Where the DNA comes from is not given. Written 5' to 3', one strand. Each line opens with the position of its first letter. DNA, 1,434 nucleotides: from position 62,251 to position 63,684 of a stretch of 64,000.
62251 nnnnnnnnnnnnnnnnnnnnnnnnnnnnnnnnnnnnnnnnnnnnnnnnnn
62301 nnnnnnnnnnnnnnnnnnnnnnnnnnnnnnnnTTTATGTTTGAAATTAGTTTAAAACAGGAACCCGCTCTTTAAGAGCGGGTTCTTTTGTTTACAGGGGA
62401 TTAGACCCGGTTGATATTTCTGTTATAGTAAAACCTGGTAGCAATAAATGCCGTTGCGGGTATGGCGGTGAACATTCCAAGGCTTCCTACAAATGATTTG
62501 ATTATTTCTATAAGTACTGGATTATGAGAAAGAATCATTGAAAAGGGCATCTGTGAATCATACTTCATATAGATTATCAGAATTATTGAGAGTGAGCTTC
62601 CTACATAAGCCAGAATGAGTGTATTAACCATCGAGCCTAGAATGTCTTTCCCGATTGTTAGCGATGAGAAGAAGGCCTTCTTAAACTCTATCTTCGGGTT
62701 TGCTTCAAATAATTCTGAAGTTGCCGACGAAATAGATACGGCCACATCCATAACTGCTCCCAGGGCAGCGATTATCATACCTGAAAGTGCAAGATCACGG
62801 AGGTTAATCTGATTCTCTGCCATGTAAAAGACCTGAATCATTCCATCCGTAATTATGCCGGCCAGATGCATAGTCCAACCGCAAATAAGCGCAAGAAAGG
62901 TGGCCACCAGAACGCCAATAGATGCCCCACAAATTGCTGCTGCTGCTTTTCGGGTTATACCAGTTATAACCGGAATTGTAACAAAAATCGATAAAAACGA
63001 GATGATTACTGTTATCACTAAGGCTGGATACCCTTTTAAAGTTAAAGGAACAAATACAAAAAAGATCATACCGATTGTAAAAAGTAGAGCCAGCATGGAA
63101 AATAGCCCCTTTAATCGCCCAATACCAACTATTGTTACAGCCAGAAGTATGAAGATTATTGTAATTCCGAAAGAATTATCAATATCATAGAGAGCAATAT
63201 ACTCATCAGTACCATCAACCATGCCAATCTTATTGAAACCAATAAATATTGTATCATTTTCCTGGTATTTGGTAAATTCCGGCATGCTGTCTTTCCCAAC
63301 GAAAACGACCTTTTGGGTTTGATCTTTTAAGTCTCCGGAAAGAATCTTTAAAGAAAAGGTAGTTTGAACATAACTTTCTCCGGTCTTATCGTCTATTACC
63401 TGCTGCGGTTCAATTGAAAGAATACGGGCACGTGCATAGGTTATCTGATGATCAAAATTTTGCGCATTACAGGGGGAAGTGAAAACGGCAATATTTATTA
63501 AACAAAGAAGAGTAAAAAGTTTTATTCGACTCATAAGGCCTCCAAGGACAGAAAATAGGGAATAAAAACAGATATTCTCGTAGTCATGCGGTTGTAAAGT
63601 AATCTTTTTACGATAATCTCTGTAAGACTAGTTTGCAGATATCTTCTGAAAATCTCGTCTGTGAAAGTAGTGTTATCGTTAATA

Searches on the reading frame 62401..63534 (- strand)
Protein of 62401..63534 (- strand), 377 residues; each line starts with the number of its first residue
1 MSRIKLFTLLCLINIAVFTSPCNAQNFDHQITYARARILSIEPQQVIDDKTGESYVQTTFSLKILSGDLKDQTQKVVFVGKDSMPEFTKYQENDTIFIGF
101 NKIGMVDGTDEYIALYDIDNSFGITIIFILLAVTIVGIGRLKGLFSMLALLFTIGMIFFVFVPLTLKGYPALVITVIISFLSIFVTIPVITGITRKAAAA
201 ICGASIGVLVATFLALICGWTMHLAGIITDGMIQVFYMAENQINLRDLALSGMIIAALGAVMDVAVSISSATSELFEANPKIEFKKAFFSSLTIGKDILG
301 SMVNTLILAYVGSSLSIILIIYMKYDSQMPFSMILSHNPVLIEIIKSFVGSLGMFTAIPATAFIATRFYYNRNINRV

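Call 74: find_encoding_contigs(protein=window:62401-63534:-, flank=10000, max_places=2)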
Protein window:62401-63534:- (377 aa): 2 contigs read that carry it; 2 places shown.
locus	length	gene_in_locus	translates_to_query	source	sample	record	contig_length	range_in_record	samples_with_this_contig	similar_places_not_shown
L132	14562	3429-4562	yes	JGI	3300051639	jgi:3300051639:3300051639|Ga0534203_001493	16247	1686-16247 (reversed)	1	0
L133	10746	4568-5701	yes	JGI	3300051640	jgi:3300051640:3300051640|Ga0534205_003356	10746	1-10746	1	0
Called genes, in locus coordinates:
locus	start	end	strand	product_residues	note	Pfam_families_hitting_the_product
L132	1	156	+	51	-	?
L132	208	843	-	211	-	-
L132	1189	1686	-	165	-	-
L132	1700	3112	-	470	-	-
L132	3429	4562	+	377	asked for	PF07907:YibE_F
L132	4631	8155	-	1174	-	PF01855:POR_N, PF17147:PFOR_II, PF01558:POR, PF10371:EKR, PF12838:Fer4_7, PF13484:Fer4_16, PF22338:Pyruv_OxRed_insertion, PF02775:TPP_enzyme_C, +7 more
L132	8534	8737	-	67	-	-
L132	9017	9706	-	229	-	PF06071:YchF-GTPase_C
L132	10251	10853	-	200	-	-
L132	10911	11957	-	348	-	PF03102:NeuB, PF08666:SAF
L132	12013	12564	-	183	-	PF00877:NLPC_P60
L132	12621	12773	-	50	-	-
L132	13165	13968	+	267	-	PF00902:TatC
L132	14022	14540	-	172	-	-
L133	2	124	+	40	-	?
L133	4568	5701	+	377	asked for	PF07907:YibE_F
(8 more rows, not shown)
